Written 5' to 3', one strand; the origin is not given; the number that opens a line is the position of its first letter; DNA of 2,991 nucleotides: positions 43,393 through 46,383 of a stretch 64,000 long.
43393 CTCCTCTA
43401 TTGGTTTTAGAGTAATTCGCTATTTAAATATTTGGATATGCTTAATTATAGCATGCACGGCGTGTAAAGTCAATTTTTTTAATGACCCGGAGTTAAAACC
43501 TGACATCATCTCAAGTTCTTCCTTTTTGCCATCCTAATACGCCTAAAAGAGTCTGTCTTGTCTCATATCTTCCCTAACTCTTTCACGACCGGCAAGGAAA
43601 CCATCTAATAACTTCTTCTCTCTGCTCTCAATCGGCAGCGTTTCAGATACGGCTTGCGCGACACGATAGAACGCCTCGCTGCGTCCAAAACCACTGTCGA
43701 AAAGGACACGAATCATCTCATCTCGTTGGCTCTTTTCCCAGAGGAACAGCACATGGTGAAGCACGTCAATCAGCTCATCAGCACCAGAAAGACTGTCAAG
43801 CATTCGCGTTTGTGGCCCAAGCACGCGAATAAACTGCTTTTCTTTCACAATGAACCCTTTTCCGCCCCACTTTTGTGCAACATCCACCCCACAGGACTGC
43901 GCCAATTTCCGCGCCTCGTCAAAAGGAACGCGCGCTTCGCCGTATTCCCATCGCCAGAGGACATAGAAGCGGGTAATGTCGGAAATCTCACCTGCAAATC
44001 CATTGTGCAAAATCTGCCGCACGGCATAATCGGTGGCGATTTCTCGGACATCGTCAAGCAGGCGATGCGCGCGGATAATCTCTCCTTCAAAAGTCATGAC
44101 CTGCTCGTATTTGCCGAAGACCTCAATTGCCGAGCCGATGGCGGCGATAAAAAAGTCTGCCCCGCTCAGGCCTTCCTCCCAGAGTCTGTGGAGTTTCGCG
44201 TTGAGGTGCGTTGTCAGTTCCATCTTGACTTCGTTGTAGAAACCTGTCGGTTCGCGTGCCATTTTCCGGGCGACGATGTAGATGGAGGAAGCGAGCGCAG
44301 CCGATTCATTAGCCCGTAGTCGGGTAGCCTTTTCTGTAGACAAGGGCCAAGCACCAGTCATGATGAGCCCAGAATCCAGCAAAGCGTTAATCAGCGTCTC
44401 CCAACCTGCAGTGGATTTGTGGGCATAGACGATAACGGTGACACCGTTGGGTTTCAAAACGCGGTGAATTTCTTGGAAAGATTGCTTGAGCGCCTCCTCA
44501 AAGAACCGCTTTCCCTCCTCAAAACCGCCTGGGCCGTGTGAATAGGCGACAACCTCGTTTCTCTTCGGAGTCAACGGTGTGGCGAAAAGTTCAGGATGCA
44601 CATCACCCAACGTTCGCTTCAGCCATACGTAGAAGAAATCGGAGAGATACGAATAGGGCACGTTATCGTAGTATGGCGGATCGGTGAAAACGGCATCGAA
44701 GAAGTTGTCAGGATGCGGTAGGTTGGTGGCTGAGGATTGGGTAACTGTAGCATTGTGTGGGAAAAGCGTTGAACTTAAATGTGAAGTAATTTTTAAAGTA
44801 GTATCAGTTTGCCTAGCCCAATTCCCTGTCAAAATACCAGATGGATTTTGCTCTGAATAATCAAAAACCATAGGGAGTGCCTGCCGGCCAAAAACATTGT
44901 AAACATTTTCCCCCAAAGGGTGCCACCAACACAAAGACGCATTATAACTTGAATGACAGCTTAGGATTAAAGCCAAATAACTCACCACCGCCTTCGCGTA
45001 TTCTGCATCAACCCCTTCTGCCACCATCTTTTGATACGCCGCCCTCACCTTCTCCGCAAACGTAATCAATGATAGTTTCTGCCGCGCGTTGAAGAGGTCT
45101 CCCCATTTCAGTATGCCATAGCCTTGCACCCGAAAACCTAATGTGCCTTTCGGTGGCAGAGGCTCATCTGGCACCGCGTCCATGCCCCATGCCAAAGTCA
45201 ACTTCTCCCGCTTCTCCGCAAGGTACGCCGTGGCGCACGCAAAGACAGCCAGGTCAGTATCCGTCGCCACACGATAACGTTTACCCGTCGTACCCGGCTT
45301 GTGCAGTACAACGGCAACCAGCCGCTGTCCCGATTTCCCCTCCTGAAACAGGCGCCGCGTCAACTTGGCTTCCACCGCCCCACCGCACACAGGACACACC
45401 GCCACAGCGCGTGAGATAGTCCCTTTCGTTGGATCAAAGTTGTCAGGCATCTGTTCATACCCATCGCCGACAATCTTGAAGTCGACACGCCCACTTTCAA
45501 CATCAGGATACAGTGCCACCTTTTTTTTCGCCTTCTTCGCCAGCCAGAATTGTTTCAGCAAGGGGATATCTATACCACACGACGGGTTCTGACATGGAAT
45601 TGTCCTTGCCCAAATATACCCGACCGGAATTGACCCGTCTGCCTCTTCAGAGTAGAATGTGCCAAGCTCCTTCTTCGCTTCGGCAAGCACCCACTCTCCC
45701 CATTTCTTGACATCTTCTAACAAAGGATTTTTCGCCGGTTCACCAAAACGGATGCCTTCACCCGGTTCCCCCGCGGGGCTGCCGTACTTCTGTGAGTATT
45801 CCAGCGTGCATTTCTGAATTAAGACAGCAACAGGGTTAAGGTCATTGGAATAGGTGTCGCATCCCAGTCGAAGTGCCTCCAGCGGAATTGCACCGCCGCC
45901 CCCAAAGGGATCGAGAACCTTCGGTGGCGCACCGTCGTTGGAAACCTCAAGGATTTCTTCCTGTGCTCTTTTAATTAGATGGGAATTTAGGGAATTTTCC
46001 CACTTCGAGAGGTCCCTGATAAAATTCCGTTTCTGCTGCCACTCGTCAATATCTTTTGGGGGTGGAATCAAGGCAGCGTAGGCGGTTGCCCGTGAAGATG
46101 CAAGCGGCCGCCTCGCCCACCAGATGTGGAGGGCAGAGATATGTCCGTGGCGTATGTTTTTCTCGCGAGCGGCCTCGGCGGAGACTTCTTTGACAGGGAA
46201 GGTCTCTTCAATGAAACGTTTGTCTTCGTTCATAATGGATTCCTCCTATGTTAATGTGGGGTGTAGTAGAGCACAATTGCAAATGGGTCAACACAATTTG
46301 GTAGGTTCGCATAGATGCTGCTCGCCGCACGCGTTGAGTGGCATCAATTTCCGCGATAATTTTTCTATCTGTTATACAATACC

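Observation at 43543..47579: DUF1156-type DNA methyltransferase paired with a PD-(D/E)xK+HTH nuclease, without the usual DUF499/DUF3780 partners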

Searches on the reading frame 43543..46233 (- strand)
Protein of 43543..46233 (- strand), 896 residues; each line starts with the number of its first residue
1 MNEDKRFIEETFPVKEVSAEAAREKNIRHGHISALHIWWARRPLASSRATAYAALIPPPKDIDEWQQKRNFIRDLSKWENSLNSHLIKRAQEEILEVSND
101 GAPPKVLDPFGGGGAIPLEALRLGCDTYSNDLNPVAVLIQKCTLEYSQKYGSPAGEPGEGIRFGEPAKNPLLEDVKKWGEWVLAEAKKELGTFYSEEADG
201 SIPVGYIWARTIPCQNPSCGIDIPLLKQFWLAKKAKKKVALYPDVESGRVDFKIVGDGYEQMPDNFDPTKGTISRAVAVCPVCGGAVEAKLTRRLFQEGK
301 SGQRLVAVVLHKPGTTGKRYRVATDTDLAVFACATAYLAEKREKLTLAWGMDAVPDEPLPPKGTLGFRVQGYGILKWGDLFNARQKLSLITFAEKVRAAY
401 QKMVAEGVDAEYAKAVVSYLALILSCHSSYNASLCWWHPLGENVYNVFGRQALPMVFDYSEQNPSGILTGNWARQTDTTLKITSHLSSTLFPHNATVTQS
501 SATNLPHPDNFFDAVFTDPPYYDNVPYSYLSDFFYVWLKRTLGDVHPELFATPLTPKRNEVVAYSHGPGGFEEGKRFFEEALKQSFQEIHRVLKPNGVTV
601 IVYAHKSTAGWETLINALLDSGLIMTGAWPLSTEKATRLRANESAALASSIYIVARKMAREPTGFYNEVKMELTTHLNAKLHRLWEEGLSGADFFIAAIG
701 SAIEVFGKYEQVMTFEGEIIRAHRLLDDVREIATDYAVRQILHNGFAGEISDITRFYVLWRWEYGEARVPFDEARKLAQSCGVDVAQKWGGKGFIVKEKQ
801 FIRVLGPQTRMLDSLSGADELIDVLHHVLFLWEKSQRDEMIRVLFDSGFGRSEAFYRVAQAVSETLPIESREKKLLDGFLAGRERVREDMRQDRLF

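Call 3: search_protein_families(library=pfam, proteins=[window:43543-46233:-], max_evalue=0.01)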
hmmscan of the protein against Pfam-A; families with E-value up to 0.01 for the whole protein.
window:43543-46233:- (896 aa): 7 families
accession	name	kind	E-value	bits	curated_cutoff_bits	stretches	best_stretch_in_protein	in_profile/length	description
PF06634.17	DUF1156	-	4.8e-22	78.3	24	1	12-70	2-62/73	Protein of unknown function (DUF1156)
PF08241.18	Methyltransf_11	-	2.5e-05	25.2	21.2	0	580-601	74-95/95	Methyltransferase domain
PF01555.25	N6_N4_Mtase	-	0.00013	22.5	26.7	0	513-616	2-66/221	DNA methylase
PF03602.21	Cons_hypoth95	-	0.00019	21.6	24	0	488-524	86-126/182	Conserved hypothetical protein 95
PF02086.21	MethyltransfD12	-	0.001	19.3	22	0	101-145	19-63/253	D12 class N6 adenine-specific DNA methyltransferase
PF01170.24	UPF0020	-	0.0012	19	22.3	0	105-128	31-54/197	RMKL-like, methyltransferase domain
PF13649.12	Methyltransf_25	-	0.0032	18.6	27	0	492-517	46-70/97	Methyltransferase domain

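Call 4: search_protein_families(library=padloc, proteins=[window:43543-46233:-], max_evalue=0.01)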
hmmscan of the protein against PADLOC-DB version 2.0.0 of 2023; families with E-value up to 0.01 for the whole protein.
window:43543-46233:- (896 aa): 24 families
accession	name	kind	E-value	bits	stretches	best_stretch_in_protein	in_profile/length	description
PDLC00661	HmaB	-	3e-134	447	1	4-786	7-852/973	DNA-adenine methylase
PDLC00660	HmaB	-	2.4e-128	427.6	1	4-823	8-882/967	DNA-adenine methylase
PDLC03233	MTase_II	-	1.6e-71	239.9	1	5-683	32-670/731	Type II methyltransferase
PDLC03352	MTase_II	-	5.6e-50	168.1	3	354-546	393-600/1023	Type II methyltransferase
PDLC02189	DUF1156_MTase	-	4e-42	142.5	3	320-747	388-786/944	-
PDLC03314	MTase_II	-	2.4e-31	106.7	3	406-681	452-702/944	Type II methyltransferase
PDLC03319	MTase_II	-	1.5e-13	48.4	2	499-624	279-389/503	Type II methyltransferase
PDLC02541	PglX|PglXI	-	1.5e-12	44.5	1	477-657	457-622/919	PglXI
PDLC04134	mad2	-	2.6e-11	41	2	494-621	340-416/492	mads_2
PDLC03380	MTase_II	-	5.5e-07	27.1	1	501-540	252-291/393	Type II methyltransferase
PDLC03312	MTase_II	-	7.1e-07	25.3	1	497-626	1113-1231/1344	Type II methyltransferase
PDLC03322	MTase_II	-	9e-06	22.8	1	103-142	65-104/446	Type II methyltransferase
PDLC03346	MTase_II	-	1e-05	21.5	1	500-653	596-732/1068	Type II methyltransferase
PDLC03367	MTase_II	-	1.2e-05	21.8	1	106-144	45-83/633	Type II methyltransferase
PDLC03325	MTase_II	-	0.00025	17.9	0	106-144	95-133/426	Type II methyltransferase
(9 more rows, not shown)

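Call 5: search_protein_families(library=ncbifam, proteins=[window:43543-46233:-], max_evalue=0.01)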
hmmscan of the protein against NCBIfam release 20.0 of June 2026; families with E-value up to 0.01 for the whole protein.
window:43543-46233:- (896 aa): 4 families
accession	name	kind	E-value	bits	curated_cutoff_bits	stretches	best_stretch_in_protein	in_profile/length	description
NF042963.1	DUF1156_antiphage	equivalog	2.2e-57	194.9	1000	3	317-757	406-823/960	anti-phage-associated DUF1156 domain-containing protein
TIGR01177.1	TIGR01177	hypoth_equivalog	1e-06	28.3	316.55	0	495-523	232-260/330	TIGR01177 family methyltransferase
NF001244.0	PRK00216.1-5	equivalog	0.005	16.1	216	0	582-613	134-165/236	bifunctional demethylmenaquinone methyltransferase/2-methoxy-6-polyprenyl-1,4-benzoquinol methylase UbiE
NF045640.1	AspGlyoxATaseBhcA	equivalog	0.0069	15.3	650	0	577-622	34-79/395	L-aspartate--glyoxylate aminotransferase BhcA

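Call 12: find_homologous_proteins(query=window:43543-46233:-)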
Query window:43543-46233:- (896 aa): 8000 proteins with E <= 0.001 among 8000 candidates; the best 120 are listed.
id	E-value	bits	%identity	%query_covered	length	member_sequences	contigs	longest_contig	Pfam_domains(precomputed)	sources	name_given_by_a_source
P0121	0.0e+0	2046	98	100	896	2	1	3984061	PF06634.18,PF08241.19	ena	-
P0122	0.0e+0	1966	94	100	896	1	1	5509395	PF06634.18,PF08241.19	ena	-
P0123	0.0e+0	1927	93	100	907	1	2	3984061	PF06634.18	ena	-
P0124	0.0e+0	1871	90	100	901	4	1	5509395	PF06634.18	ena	-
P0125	0.0e+0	1800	87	100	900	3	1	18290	PF06634.18,PF08241.19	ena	-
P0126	0.0e+0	1797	87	100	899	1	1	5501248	PF06634.18,PF08241.19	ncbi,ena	-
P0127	0.0e+0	1787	87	100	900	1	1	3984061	PF06634.18,PF08241.19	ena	-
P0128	0.0e+0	1776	87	100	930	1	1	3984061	PF06634.18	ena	-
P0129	0.0e+0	1703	81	100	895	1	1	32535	PF06634.18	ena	-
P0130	0.0e+0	1698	81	100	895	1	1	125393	PF06634.18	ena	-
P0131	0.0e+0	1693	81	100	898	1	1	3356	PF06634.18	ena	-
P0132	0.0e+0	1679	80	100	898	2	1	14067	PF06634.18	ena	-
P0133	0.0e+0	1665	80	100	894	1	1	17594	PF06634.18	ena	-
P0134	0.0e+0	1656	79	100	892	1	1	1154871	PF06634.18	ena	-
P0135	0.0e+0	1655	79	100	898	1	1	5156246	PF06634.18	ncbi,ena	-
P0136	0.0e+0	1653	80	100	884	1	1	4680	PF06634.18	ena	-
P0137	0.0e+0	1652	78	100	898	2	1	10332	PF06634.18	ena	-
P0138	0.0e+0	1640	79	100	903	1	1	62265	PF06634.18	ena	-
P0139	0.0e+0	1639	79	100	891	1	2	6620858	PF03602.22,PF06634.18,PF08241.19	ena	-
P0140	0.0e+0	1622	77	100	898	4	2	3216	PF06634.18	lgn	-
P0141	0.0e+0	1618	78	100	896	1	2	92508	PF06634.18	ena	-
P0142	0.0e+0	1618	78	100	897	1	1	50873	PF06634.18,PF08241.19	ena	-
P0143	0.0e+0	1612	77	100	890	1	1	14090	PF03602.22,PF06634.18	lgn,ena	-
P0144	0.0e+0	1611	77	100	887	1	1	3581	PF06634.18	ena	-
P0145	0.0e+0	1609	76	100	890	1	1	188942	PF06634.18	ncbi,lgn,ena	-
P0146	0.0e+0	1609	77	100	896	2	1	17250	PF06634.18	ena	-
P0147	0.0e+0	1604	78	100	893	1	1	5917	PF06634.18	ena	-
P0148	0.0e+0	1602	77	100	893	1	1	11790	PF06634.18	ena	-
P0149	0.0e+0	1600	76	100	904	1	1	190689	PF06634.18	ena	-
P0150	0.0e+0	1600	77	100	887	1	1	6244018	PF03602.22,PF06634.18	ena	-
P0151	0.0e+0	1599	77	100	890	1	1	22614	PF06634.18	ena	-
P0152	0.0e+0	1590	77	100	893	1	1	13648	PF06634.18,PF01555.25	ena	-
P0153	0.0e+0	1588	77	100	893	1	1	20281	PF06634.18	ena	-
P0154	0.0e+0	1587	77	100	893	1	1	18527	PF06634.18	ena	-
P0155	0.0e+0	1586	75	100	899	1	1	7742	PF06634.18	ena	-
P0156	0.0e+0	1584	77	100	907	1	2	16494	PF06634.18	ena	-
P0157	0.0e+0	1580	77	100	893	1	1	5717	PF06634.18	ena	-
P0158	0.0e+0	1578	77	100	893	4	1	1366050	PF06634.18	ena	-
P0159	0.0e+0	1576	76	100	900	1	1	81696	PF02086.22,PF06634.18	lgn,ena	-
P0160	0.0e+0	1576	75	100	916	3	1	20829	PF06634.18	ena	-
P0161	0.0e+0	1575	77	100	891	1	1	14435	PF06634.18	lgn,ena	-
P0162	0.0e+0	1572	77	100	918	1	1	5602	PF06634.18,PF08241.19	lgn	-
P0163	0.0e+0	1572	77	100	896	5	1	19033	PF06634.18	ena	-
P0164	0.0e+0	1571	75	100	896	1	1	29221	PF06634.18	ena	-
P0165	0.0e+0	1570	75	100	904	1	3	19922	PF06634.18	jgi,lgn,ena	-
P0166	0.0e+0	1567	76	100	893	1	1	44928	PF06634.18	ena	-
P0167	0.0e+0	1563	74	100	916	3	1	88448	PF06634.18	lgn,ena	-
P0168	0.0e+0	1561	75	100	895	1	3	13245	PF06634.18,PF01555.25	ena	-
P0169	0.0e+0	1561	76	100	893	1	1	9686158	PF06634.18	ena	-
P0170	0.0e+0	1560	76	100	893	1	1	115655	PF06634.18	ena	-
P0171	0.0e+0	1555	76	100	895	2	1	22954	PF06634.18,PF08241.19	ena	-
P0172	0.0e+0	1555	75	100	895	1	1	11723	PF06634.18,PF01555.25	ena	-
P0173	0.0e+0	1555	76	100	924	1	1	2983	PF06634.18,PF08241.19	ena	-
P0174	0.0e+0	1555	75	100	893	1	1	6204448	PF06634.18,PF08241.19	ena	-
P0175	0.0e+0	1552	75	100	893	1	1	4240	PF06634.18,PF08241.19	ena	-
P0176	0.0e+0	1551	75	100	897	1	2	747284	PF06634.18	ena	-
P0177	0.0e+0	1548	76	100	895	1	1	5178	PF06634.18,PF08241.19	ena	-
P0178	0.0e+0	1547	76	100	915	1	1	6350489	PF06634.18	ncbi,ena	-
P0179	0.0e+0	1546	75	100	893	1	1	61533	PF06634.18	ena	-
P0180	0.0e+0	1546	75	100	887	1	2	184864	PF06634.18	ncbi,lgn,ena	-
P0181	0.0e+0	1546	76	100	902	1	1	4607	PF06634.18,PF08241.19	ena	-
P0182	0.0e+0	1545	76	100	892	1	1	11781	PF06634.18,PF01555.25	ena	-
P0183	0.0e+0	1545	75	100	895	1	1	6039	PF06634.18,PF08241.19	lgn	-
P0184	0.0e+0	1541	74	100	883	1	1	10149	PF06634.18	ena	-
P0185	0.0e+0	1538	75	100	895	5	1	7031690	PF06634.18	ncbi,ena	-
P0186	0.0e+0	1536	74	100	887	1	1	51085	PF06634.18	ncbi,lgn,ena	-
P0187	0.0e+0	1536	75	100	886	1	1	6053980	PF06634.18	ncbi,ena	-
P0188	0.0e+0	1535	75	100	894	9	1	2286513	PF06634.18,PF08241.19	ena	-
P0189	0.0e+0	1534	75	100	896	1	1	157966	PF06634.18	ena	-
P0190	0.0e+0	1534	74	100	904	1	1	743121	PF06634.18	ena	-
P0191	0.0e+0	1532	74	100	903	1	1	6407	PF06634.18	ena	-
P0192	0.0e+0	1531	74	100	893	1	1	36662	PF06634.18,PF01555.25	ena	-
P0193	0.0e+0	1531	75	100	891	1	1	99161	PF06634.18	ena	-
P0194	0.0e+0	1531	74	100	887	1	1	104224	PF06634.18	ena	-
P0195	0.0e+0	1530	75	100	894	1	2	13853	PF06634.18,PF08241.19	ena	-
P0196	0.0e+0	1530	74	100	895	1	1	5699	PF06634.18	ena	-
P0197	0.0e+0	1528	73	100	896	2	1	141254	PF06634.18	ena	-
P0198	0.0e+0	1527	74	100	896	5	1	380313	PF06634.18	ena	-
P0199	0.0e+0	1527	75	100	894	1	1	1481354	PF06634.18,PF08241.19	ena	-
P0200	0.0e+0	1526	75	100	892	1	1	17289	PF06634.18,PF08241.19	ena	-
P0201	0.0e+0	1526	74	100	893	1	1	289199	PF06634.18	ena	-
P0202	0.0e+0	1525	75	100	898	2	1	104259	PF06634.18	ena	-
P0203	0.0e+0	1525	74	100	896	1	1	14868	PF06634.18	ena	-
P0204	0.0e+0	1523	74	100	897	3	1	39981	PF06634.18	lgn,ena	-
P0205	0.0e+0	1520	74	100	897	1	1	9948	PF02086.22,PF06634.18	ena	-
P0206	0.0e+0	1520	74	100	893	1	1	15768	PF06634.18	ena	-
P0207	0.0e+0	1519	74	100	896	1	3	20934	PF06634.18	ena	-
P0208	0.0e+0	1517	74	100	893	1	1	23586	PF06634.18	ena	-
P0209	0.0e+0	1516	74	100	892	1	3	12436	PF06634.18,PF08241.19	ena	-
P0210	0.0e+0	1514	74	100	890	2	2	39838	PF06634.18,PF08241.19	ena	-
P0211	0.0e+0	1512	74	99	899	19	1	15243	PF06634.18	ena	-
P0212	0.0e+0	1508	74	100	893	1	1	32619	PF03602.22,PF06634.18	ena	-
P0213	0.0e+0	1508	73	100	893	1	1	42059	PF06634.18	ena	-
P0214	0.0e+0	1508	73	100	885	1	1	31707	PF06634.18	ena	-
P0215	0.0e+0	1507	73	100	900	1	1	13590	PF06634.18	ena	-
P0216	0.0e+0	1506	74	100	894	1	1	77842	PF06634.18,PF08241.19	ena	-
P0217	0.0e+0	1504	74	100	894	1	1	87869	PF06634.18,PF08241.19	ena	-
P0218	0.0e+0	1503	73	100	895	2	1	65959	PF06634.18,PF08241.19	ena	-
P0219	0.0e+0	1503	72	99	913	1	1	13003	PF06634.18,PF01555.25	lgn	-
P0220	0.0e+0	1501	73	100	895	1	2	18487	PF06634.18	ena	-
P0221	0.0e+0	1500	73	100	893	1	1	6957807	PF06634.18,PF08241.19,PF01555.25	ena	-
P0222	0.0e+0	1497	73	100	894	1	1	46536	PF06634.18,PF08241.19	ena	-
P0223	0.0e+0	1497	73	100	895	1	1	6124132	PF06634.18,PF01555.25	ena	-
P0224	0.0e+0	1496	74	100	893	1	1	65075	PF06634.18,PF08241.19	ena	-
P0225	0.0e+0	1495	74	100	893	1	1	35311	PF06634.18,PF08241.19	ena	-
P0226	0.0e+0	1495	73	100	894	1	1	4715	PF06634.18,PF08241.19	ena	-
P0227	0.0e+0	1493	73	100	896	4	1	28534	PF06634.18,PF08241.19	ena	-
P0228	0.0e+0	1492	73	100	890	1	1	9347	PF06634.18,PF08241.19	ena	-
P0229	0.0e+0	1491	74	100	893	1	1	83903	PF06634.18,PF08241.19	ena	-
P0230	0.0e+0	1490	73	100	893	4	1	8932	PF01170.25,PF06634.18,PF08241.19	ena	-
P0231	0.0e+0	1490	72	100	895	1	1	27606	PF06634.18,PF08241.19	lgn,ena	-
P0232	0.0e+0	1488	73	100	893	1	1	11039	PF06634.18,PF01555.25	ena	-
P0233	0.0e+0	1488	72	100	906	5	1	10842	PF06634.18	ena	-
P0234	0.0e+0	1488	74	100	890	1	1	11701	PF06634.18,PF08241.19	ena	-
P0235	0.0e+0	1488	73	100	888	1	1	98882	PF06634.18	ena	-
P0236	0.0e+0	1486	73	100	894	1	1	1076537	PF06634.18,PF08241.19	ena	-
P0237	0.0e+0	1486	73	100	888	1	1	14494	PF06634.18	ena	-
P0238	0.0e+0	1484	73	100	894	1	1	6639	PF06634.18,PF08241.19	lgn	-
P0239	0.0e+0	1482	72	99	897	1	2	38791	PF06634.18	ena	-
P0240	0.0e+0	1482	72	100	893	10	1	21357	PF06634.18,PF08241.19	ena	-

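Call 14: find_encoding_contigs(protein=P0126, flank=10000, max_places=2)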
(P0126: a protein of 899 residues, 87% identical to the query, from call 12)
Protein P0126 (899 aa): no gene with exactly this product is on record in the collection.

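Call 15: find_encoding_contigs(protein=P0127, flank=10000, max_places=2)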
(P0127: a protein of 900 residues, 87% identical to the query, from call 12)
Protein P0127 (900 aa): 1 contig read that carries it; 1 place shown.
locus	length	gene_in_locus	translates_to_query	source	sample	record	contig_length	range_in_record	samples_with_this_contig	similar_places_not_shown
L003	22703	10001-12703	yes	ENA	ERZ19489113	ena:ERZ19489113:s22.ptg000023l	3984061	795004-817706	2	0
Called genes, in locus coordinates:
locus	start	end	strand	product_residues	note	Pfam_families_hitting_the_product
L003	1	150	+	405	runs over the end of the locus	PF05721:PhyH (weak)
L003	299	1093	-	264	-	PF01261:AP_endonuc_2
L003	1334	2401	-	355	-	PF04754:Transposase_31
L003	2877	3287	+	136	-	PF01894:YjbQ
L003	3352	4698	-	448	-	PF00251:Glyco_hydro_32N, PF08244:Glyco_hydro_32C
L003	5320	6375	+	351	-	PF00930:DPPIV_N (faint), PF23381:Beta-prop_IFT122_1st (faint), PF25174:Beta-prop_THOC3 (faint), PF26549:Tricorn_N, PF26550:Tricorn_2nd, PF07676:PD40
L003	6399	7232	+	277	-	-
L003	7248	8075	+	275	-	-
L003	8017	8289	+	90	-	-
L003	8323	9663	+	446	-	PF07638:Sigma70_ECF (weak), PF04542:Sigma70_r2, PF08281:Sigma70_r4_2, PF04545:Sigma70_r4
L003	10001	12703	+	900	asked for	PF06634:DUF1156, PF08241:Methyltransf_11 (faint)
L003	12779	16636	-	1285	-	-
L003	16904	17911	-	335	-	PF17170:DUF5128 (faint), PF01436:NHL, PF06739:SBBP (faint), PF08450:SGL (faint), PF25021:TEN_NHL (faint), PF01436:NHL (weak)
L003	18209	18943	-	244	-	-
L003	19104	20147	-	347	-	PF00480:ROK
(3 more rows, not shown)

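Call 16: find_encoding_contigs(protein=P0128, flank=10000, max_places=2)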
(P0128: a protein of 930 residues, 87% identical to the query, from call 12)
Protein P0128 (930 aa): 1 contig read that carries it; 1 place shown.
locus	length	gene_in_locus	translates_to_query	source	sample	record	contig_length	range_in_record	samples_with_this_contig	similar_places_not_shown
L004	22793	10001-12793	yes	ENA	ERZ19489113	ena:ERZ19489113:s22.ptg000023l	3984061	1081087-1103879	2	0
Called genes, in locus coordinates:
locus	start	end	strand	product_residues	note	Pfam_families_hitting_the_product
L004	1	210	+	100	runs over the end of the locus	PF02699:YajC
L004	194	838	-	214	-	PF04962:KduI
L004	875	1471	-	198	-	PF02545:Maf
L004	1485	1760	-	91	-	-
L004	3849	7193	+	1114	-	PF04851:ResIII, PF00176:SNF2-rel_dom, PF00270:DEAD (weak), PF00271:Helicase_C, PF13020:NOV_C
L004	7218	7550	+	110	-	PF08869:XisI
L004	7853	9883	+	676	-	PF13175:AAA_15, PF13304:AAA_21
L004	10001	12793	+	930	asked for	PF06634:DUF1156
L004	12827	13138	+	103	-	PF18765:Polbeta, PF01909:NTP_transf_2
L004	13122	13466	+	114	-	PF01934:HepT-like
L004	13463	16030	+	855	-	PF04465:DUF499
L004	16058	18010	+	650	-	PF20581:DUF6785, PF20580:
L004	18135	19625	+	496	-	PF13175:AAA_15 (weak), PF13304:AAA_21, PF13175:AAA_15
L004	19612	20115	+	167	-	-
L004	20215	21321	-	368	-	PF01168:Ala_racemase_N, PF14031:D-ser_dehydrat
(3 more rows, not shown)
